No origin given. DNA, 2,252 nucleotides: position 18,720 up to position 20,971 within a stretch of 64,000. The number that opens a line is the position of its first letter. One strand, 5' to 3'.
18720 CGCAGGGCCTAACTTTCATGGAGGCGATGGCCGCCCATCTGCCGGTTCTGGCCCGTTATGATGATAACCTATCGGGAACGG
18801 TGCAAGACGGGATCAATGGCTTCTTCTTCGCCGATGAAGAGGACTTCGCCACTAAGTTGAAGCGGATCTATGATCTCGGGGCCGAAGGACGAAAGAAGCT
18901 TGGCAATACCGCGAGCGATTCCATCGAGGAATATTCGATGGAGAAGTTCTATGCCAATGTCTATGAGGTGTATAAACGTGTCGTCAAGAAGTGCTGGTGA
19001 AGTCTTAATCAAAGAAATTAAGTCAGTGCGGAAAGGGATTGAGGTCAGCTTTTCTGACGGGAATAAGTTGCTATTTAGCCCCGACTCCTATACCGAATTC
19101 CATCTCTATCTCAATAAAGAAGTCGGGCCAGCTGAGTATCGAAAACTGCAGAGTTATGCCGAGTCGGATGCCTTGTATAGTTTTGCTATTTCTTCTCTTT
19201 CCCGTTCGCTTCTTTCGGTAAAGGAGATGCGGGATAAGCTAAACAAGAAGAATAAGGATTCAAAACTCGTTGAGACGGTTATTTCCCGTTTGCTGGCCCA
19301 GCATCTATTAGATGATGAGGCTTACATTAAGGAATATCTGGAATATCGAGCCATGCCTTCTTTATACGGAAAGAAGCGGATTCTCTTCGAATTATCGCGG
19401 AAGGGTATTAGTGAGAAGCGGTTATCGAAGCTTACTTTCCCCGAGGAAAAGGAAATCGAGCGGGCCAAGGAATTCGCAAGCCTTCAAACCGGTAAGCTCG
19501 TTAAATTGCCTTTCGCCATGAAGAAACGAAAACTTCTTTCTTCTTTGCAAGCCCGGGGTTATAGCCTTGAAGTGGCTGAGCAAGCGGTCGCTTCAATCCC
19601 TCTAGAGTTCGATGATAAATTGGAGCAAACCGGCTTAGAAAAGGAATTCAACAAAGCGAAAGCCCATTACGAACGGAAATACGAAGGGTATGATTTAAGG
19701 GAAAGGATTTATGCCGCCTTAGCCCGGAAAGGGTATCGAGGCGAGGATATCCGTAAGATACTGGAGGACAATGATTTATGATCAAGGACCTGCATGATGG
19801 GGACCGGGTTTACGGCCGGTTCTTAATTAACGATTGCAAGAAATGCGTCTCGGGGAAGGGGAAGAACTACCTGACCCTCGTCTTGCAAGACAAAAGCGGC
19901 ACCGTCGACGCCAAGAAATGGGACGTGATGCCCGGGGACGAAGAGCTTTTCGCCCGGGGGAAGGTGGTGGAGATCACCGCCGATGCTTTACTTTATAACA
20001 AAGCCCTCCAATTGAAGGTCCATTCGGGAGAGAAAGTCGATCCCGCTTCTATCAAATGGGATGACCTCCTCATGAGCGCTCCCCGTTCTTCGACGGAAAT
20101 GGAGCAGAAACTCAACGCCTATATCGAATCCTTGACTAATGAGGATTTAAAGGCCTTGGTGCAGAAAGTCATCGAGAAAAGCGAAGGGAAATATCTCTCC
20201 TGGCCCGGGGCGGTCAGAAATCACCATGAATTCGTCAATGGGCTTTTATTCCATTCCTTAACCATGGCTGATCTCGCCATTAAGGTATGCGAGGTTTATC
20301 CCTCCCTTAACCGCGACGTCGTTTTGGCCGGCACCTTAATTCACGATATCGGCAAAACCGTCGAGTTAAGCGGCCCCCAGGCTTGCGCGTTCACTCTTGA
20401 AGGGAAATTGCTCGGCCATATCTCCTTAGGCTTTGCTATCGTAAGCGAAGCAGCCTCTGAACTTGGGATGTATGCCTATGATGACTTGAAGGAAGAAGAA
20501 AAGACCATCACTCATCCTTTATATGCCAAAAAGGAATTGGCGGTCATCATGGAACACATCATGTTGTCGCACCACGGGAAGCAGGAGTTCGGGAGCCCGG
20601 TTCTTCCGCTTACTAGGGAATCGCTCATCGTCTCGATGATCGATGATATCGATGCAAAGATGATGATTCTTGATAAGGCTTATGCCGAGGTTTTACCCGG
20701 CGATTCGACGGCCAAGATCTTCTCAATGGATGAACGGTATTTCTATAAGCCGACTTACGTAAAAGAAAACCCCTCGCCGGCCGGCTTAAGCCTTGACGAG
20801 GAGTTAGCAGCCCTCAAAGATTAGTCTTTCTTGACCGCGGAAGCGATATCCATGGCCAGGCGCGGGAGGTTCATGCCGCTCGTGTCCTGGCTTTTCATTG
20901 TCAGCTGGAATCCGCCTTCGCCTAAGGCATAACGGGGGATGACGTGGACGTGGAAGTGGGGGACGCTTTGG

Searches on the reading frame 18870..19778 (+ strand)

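Call 23: search_protein_families(library=pfam, proteins=[window:18870-19778:+], max_evalue=0.001)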
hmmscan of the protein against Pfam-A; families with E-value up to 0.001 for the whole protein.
window:18870-19778:+ (303 aa): 3 families
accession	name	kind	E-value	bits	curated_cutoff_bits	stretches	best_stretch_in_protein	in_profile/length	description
PF21982.2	RecX_HTH1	-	1.1e-10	41.7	26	1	103-141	2-40/40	RecX, first three-helix domain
PF21981.2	RecX_HTH3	-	2e-10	41.1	26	1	262-298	13-48/48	RecX, third three-helix domain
PF02631.22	RecX_HTH2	-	2.9e-05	24.6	26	1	148-182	1-35/42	RecX, second three-helix domain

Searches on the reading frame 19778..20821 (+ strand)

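Call 23: search_protein_families(library=pfam, proteins=[window:19778-20821:+], max_evalue=0.001)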
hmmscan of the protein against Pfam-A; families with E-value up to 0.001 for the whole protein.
window:19778-20821:+ (348 aa): 2 families
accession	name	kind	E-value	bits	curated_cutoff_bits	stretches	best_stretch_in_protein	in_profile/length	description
PF01966.28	HD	-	3.4e-10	40.7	22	1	159-293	4-115/116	HD domain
PF01336.31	tRNA_anti-codon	-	0.0001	22.6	27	1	26-83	12-71/75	OB-fold nucleic acid binding domain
